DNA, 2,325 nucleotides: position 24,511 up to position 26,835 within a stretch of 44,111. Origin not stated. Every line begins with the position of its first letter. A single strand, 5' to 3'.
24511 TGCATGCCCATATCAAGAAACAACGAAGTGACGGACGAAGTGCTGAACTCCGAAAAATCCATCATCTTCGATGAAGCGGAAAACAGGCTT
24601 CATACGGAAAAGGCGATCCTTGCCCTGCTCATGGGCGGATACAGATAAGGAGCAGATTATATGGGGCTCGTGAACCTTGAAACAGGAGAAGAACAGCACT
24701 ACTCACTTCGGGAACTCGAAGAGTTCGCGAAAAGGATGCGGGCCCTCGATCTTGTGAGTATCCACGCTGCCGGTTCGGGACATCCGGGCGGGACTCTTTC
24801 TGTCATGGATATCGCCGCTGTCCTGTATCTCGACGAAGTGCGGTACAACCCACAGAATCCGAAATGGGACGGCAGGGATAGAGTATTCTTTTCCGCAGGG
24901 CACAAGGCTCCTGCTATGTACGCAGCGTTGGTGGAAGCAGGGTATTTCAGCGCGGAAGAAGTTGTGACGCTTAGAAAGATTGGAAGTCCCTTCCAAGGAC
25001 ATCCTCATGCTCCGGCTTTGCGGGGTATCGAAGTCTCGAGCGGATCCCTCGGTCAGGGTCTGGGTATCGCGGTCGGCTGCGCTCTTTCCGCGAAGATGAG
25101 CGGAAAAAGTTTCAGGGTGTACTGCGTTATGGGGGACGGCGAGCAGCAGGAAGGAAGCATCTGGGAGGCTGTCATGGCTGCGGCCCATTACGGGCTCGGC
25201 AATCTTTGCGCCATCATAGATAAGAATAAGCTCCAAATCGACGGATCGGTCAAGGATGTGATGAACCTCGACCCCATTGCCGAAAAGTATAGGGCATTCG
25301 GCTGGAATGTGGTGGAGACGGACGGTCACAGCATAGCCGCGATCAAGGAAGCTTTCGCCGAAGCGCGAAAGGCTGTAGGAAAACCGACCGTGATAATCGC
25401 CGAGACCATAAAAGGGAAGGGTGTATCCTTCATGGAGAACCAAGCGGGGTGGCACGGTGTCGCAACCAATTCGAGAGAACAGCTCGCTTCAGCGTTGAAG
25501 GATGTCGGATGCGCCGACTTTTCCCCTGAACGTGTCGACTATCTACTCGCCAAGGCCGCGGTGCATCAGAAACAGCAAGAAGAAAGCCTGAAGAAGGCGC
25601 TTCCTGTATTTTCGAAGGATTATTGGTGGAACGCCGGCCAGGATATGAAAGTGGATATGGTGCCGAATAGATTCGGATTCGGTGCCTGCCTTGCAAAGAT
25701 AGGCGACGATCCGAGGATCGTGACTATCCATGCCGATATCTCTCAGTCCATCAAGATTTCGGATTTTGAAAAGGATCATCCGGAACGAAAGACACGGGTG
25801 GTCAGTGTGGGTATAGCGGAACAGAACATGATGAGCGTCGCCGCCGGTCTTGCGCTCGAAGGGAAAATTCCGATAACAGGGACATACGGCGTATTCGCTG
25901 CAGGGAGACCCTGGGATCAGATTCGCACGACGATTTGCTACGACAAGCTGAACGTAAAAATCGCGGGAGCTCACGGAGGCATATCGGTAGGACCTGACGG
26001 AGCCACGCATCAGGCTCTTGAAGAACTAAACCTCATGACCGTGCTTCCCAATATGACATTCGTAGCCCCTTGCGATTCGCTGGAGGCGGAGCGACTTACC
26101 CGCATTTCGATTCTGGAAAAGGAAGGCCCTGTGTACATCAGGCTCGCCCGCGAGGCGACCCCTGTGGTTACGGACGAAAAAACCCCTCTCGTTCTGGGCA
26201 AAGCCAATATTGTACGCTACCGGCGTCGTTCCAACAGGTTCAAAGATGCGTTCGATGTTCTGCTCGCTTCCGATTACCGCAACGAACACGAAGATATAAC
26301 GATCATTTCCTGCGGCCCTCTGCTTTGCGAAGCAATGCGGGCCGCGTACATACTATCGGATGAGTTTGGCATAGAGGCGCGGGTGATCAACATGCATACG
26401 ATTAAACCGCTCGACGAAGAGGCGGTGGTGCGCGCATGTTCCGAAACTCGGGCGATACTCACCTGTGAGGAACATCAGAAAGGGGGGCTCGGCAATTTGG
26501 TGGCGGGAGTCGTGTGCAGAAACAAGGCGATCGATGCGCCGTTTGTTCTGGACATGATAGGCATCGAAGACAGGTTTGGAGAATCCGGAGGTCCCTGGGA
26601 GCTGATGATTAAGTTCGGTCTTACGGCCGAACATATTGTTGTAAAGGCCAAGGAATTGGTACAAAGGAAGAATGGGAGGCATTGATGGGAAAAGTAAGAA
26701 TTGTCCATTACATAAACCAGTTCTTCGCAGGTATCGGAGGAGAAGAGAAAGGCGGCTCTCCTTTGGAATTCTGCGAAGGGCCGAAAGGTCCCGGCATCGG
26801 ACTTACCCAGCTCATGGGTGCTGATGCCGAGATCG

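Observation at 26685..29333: Substrate-specific Grd component in reversed B-then-E order, translationally coupled to a transketolase; substrate unknown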

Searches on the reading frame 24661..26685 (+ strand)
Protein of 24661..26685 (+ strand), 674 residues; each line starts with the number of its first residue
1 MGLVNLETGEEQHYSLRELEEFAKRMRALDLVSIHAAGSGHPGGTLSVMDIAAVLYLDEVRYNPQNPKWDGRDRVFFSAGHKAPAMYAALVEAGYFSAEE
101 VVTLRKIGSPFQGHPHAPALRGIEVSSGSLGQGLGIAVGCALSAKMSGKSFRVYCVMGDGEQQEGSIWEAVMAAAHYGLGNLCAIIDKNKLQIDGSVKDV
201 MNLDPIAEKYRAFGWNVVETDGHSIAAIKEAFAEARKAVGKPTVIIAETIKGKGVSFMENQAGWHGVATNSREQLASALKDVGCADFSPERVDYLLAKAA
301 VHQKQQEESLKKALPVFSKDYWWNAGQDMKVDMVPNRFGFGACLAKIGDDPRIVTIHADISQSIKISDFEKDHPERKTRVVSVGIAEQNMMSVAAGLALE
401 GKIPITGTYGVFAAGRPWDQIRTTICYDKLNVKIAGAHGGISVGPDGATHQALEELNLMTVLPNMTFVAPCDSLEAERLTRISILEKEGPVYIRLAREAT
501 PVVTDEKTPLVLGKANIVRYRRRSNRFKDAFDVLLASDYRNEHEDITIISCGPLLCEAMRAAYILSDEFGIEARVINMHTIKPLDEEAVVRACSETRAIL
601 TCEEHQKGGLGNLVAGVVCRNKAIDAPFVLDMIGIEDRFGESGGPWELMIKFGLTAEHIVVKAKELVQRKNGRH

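Call 6: search_protein_families(library=pfam, proteins=[window:24661-26685:+])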
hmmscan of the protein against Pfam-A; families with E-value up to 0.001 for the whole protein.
window:24661-26685:+ (674 aa): 7 families
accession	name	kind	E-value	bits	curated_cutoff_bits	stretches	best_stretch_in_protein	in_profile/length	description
PF00456.26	Transketolase_N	-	4.4e-59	200.6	22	1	22-284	5-277/334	Transketolase, thiamine diphosphate binding domain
PF02779.29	Transket_pyr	-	1.6e-36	126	27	1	339-500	8-172/174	Transketolase, pyrimidine binding domain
PF02780.25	Transketolase_C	-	3.2e-21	75.9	25.9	1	540-659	6-124/124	Transketolase, C-terminal domain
PF00676.26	E1_dh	-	8.5e-07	28.7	22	1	127-244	100-219/300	Dehydrogenase E1 component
PF13292.11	DXP_synthase_N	-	2.6e-06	27.4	21.2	1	14-197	13-179/274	1-deoxy-D-xylulose-5-phosphate synthase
PF22613.1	Transketolase_C_1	-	0.00033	21.3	27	0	542-655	10-113/113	Transketolase-like TK C-terminal domain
PF02775.26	TPP_enzyme_C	-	0.0004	20.6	21.9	0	127-245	27-149/151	Thiamine pyrophosphate enzyme, C-terminal TPP binding domain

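Call 8: search_protein_families(library=ncbifam, proteins=[window:24661-26685:+])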
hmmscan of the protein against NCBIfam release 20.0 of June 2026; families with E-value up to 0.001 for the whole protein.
window:24661-26685:+ (674 aa): 14 families
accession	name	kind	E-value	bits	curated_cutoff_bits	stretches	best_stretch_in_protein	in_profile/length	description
NF004559.0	PRK05899.2-5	equivalog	5.2e-188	626.2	488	1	11-668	10-625/627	transketolase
NF004556.0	PRK05899.2-2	equivalog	6.5e-126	421.1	575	1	12-667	10-638/639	transketolase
TIGR00232.1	tktlase_bact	equivalog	7.5e-86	288.9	682.25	2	23-321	4-316/654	transketolase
NF004558.0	PRK05899.2-4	equivalog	1.2e-68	232.1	788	2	25-272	9-261/651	transketolase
TIGR00204.1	dxs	equivalog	9.2e-55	186.3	465.95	2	349-664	326-612/616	1-deoxy-D-xylulose-5-phosphate synthase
NF003933.0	PRK05444.2-2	equivalog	3.1e-44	151.5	395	1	124-665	114-603/606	1-deoxy-D-xylulose-5-phosphate synthase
NF008968.0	PRK12315.1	subfamily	7.1e-38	130.2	510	2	345-666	291-580/582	1-deoxy-D-xylulose-5-phosphate synthase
TIGR00759.1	aceE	equivalog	1e-18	66.8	859.9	2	28-218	86-287/885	pyruvate dehydrogenase (acetyl-transferring), homodimeric type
TIGR03186.1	AKGDH_not_PDH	exception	4.8e-15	54.9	1408.3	1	24-219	82-288/889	alpha-ketoglutarate dehydrogenase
TIGR03182.1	PDH_E1_alph_y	equivalog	1.1e-12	47.5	393.85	1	128-259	110-243/315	pyruvate dehydrogenase (acetyl-transferring) E1 component subunit alpha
NF006667.0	PRK09212.1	subfamily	8.7e-12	44.6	321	1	537-627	195-287/327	pyruvate dehydrogenase complex E1 component subunit beta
NF008854.0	PRK11892.1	equivalog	2.1e-11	43.1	454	1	542-627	339-426/464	pyruvate dehydrogenase complex E1 component subunit beta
TIGR03181.1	PDH_E1_alph_x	equivalog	2.4e-10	39.9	411.35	1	131-238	125-235/341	pyruvate dehydrogenase (acetyl-transferring) E1 component subunit alpha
NF003616.0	PRK05261.1-1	subfamily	1.3e-05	23.7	777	1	111-277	125-298/788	phosphoketolase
